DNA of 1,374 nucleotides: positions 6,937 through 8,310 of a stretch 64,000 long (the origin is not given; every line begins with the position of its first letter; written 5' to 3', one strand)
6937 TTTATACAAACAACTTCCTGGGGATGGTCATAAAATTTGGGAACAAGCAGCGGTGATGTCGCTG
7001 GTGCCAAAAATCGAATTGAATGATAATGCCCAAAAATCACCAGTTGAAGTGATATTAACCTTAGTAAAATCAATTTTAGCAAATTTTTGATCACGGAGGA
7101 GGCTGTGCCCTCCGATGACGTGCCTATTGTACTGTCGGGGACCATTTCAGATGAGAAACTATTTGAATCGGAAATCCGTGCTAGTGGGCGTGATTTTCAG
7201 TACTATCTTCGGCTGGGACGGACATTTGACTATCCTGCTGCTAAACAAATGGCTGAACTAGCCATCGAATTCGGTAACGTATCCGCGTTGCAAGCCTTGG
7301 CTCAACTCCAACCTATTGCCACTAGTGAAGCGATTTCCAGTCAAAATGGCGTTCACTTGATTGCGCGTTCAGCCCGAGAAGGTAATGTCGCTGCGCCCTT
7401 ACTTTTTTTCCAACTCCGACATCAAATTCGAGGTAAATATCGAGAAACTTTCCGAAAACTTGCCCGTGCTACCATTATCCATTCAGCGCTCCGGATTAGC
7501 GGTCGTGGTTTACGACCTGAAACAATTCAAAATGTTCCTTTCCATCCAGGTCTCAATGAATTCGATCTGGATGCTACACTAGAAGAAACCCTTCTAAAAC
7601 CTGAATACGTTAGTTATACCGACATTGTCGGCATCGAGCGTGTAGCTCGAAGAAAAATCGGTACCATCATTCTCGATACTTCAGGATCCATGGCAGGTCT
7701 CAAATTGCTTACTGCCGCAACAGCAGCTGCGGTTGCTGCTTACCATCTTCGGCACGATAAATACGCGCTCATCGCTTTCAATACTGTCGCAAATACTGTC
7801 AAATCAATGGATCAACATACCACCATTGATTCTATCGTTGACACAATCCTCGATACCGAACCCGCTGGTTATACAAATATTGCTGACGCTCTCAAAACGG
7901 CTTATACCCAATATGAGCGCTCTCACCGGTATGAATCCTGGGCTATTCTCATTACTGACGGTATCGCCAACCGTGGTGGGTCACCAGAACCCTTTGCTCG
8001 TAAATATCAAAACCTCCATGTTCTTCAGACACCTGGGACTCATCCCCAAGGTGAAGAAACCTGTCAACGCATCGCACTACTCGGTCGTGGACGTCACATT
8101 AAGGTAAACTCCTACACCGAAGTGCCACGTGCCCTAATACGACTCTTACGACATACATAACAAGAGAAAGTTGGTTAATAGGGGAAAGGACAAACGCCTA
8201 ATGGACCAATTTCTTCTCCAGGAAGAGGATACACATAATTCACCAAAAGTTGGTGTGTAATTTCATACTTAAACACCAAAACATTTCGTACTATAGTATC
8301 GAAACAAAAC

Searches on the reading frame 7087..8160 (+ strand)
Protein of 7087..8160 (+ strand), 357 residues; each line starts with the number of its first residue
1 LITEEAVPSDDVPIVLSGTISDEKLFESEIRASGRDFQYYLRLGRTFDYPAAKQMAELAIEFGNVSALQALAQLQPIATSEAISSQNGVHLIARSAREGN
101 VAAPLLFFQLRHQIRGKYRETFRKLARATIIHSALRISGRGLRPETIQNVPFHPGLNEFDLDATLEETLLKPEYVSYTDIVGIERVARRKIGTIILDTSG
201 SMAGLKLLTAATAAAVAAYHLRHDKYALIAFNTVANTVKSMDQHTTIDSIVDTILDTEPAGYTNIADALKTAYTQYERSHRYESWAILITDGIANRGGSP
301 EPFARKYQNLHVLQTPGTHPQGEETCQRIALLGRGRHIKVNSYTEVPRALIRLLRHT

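Call 8: search_protein_families(library=pfam, proteins=[window:7087-8160:+], max_evalue=0.001)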
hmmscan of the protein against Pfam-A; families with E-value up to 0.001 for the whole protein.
window:7087-8160:+ (357 aa): 3 families
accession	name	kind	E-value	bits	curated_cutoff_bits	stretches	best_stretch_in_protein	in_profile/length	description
PF13519.12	VWA_2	-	1.3e-10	42.3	27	1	194-292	3-106/107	von Willebrand factor type A domain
PF00092.34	VWA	-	2.3e-10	41.4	23.8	1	194-311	4-131/174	von Willebrand factor type A domain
PF05762.20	VWA_CoxE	-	3e-06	27.2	26.4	1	158-303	26-168/222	VWA domain containing CoxE-like protein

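Call 69: search_protein_families(library=padloc, proteins=[window:7087-8160:+], max_evalue=0.01)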
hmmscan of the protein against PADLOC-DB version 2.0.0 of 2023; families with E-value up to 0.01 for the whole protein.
window:7087-8160:+ (357 aa): 0 families

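Call 70: search_protein_families(library=ncbifam, proteins=[window:7087-8160:+], max_evalue=0.001)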
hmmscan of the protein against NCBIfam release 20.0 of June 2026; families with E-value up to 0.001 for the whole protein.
window:7087-8160:+ (357 aa): 3 families
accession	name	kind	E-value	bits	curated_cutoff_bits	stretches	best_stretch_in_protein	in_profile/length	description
TIGR02442.1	Cob-chelat-sub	hypoth_equivalog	2.5e-09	36.1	779.45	1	153-303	429-593/641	putative cobaltochelatase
TIGR03788.1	marine_srt_targ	equivalog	3.1e-06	25.9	551.65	1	194-354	276-442/629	marine proteobacterial sortase target protein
TIGR00868.1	hCaCC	subfamily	0.00075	17.4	900.85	1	188-296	303-418/863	calcium-activated chloride channel protein 1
